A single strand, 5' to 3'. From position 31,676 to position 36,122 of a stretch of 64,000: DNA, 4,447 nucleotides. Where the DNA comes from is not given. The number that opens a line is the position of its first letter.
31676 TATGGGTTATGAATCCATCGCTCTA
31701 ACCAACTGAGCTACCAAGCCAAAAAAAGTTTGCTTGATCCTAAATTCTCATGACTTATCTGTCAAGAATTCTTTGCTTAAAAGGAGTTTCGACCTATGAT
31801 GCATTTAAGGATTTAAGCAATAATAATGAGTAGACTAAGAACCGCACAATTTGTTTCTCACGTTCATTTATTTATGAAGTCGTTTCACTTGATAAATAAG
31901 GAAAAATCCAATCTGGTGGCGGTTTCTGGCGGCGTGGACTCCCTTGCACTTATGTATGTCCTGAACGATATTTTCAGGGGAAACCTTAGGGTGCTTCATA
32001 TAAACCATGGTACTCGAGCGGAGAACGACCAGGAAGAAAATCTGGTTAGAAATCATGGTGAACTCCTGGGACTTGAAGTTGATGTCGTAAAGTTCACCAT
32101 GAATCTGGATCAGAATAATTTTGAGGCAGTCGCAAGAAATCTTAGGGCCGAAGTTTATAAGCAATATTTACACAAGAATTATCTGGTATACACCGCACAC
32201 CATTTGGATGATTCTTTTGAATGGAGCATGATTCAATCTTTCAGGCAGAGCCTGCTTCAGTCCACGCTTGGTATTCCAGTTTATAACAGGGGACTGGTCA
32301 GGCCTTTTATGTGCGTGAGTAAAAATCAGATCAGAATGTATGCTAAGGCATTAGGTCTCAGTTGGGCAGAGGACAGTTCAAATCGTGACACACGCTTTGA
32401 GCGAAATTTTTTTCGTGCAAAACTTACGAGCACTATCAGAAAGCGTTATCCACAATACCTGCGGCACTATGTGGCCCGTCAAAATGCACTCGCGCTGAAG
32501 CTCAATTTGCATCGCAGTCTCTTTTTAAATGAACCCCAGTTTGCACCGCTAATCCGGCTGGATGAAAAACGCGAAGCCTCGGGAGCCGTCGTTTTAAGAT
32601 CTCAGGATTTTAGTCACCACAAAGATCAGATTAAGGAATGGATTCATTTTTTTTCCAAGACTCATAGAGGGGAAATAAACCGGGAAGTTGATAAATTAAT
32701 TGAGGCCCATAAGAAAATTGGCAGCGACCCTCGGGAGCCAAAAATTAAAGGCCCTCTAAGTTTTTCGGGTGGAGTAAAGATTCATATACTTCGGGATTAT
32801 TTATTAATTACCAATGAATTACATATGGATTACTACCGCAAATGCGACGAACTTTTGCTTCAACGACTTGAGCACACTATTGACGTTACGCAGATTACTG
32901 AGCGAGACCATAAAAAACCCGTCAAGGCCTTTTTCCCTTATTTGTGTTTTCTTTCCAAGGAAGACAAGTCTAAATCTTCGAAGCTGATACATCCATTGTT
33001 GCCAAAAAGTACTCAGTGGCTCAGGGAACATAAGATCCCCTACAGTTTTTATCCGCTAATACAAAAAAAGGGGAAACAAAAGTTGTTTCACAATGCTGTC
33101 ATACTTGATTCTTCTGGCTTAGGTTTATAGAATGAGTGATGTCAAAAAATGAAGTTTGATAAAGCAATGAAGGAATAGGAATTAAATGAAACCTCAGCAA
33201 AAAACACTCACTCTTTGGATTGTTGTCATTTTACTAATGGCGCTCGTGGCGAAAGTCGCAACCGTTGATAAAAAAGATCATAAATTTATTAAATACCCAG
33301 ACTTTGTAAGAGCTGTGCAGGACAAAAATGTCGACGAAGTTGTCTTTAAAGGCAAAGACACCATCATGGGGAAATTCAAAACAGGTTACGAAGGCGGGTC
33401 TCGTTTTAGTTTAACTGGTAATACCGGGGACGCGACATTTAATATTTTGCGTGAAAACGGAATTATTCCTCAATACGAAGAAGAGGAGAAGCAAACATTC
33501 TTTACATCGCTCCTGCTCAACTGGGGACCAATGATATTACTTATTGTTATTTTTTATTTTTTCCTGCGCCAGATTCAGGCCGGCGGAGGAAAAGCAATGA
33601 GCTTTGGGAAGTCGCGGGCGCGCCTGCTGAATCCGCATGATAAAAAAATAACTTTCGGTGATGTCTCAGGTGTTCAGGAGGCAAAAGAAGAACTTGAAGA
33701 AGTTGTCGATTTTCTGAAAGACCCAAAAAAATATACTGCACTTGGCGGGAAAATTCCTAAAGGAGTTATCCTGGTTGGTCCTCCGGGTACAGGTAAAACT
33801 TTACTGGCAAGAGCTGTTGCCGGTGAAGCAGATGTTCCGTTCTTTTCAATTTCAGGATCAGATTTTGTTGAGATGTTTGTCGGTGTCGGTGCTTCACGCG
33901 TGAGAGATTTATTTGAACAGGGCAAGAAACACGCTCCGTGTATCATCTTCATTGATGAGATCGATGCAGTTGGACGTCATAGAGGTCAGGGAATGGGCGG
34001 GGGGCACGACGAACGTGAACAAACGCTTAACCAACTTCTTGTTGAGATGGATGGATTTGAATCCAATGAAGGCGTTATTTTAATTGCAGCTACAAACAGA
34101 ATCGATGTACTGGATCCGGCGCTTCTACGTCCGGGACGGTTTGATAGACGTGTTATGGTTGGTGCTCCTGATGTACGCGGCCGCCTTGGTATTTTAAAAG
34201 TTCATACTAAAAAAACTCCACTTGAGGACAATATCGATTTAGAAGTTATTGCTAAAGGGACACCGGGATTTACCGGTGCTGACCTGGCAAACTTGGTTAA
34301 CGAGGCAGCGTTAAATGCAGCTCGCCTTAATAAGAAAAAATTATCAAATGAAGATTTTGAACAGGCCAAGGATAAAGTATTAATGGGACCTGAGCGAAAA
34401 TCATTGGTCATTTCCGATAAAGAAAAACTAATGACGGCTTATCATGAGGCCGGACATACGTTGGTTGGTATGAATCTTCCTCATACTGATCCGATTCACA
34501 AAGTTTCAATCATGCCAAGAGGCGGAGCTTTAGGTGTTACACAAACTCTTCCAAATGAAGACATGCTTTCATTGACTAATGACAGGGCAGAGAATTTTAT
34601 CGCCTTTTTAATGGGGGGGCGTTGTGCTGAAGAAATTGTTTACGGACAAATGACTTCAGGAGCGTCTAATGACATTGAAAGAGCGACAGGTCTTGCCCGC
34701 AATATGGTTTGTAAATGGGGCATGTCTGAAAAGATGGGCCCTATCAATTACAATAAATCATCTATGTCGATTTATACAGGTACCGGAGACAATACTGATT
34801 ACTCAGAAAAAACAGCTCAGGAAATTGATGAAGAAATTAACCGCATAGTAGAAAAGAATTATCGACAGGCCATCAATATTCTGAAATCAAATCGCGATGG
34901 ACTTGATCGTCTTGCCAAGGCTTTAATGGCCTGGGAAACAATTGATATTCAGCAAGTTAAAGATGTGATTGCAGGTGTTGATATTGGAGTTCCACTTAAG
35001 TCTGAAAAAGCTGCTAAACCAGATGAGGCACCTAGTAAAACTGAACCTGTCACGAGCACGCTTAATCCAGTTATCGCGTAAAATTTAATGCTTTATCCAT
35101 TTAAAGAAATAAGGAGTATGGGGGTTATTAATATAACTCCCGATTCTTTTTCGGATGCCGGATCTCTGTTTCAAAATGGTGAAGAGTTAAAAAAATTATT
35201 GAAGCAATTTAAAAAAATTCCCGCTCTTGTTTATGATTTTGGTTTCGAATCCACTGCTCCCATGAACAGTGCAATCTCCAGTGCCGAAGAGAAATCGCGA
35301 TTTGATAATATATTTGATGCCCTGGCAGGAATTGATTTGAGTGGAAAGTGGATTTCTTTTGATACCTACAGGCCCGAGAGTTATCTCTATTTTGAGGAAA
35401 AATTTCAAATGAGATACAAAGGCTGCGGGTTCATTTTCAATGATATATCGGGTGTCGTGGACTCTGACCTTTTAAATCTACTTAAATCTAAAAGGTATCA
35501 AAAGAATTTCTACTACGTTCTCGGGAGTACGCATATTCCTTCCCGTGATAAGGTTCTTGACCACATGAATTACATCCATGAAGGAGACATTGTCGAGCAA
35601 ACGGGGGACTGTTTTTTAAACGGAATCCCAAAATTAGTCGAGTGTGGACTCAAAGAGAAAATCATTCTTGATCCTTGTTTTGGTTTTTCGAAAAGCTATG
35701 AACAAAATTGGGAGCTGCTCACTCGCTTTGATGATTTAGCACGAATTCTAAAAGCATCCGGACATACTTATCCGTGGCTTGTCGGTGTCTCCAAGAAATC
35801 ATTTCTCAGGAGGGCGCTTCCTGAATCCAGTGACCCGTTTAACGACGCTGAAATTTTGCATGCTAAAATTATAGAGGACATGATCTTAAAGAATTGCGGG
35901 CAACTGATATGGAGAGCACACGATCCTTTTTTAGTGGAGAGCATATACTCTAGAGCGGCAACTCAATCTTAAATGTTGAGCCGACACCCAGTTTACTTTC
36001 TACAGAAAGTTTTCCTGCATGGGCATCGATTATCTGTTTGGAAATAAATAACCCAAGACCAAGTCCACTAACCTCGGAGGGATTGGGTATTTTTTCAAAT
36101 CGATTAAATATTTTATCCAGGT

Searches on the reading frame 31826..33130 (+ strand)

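Call 53: search_protein_families(library=pfam, proteins=[window:31826-33130:+], max_evalue=0.00001)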
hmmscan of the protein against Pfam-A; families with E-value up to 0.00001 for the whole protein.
window:31826-33130:+ (434 aa): 1 family
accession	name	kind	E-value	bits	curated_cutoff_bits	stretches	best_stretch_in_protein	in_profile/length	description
PF01171.26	ATP_bind_3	-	1.7e-41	142.4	27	1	29-198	2-181/182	PP-loop family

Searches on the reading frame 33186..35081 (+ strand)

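Call 53: search_protein_families(library=pfam, proteins=[window:33186-35081:+], max_evalue=0.00001)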
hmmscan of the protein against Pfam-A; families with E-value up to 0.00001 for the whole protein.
window:33186-35081:+ (631 aa): 5 families
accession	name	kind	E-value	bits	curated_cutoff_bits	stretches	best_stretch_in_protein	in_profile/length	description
PF01434.24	Peptidase_M41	-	4.8e-68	229.2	29.9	1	408-594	2-191/191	Peptidase family M41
PF00004.35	AAA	-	1.4e-47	161.8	21.2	1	194-326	1-130/131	ATPase family associated with various cellular activities (AAA)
PF17862.7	AAA_lid_3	-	1.5e-13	50.4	27.2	1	349-393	1-45/45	AAA+ lid domain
PF06480.20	FtsH_ext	-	2.3e-06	28.2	25.5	0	10-77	3-76/103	FtsH Extracellular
PF07728.20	AAA_5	-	1e-05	26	22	0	193-314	1-136/139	AAA domain (dynein-related subfamily)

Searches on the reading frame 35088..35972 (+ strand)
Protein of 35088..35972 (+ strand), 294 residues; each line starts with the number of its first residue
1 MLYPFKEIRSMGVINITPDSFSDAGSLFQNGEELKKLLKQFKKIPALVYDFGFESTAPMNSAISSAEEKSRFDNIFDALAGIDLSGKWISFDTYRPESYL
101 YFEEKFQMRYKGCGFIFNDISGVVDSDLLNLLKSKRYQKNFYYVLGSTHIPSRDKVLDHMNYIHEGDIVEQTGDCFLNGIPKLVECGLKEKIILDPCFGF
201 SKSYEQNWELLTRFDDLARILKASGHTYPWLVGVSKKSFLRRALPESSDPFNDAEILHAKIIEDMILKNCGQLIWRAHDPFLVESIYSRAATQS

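Call 53: search_protein_families(library=pfam, proteins=[window:35088-35972:+], max_evalue=0.00001)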
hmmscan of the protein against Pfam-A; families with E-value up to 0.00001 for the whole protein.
window:35088-35972:+ (294 aa): 1 family
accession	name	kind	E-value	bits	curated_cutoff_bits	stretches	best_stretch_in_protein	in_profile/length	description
PF00809.28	Pterin_bind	-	9e-31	107.8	25.5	1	11-258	1-226/244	Pterin binding enzyme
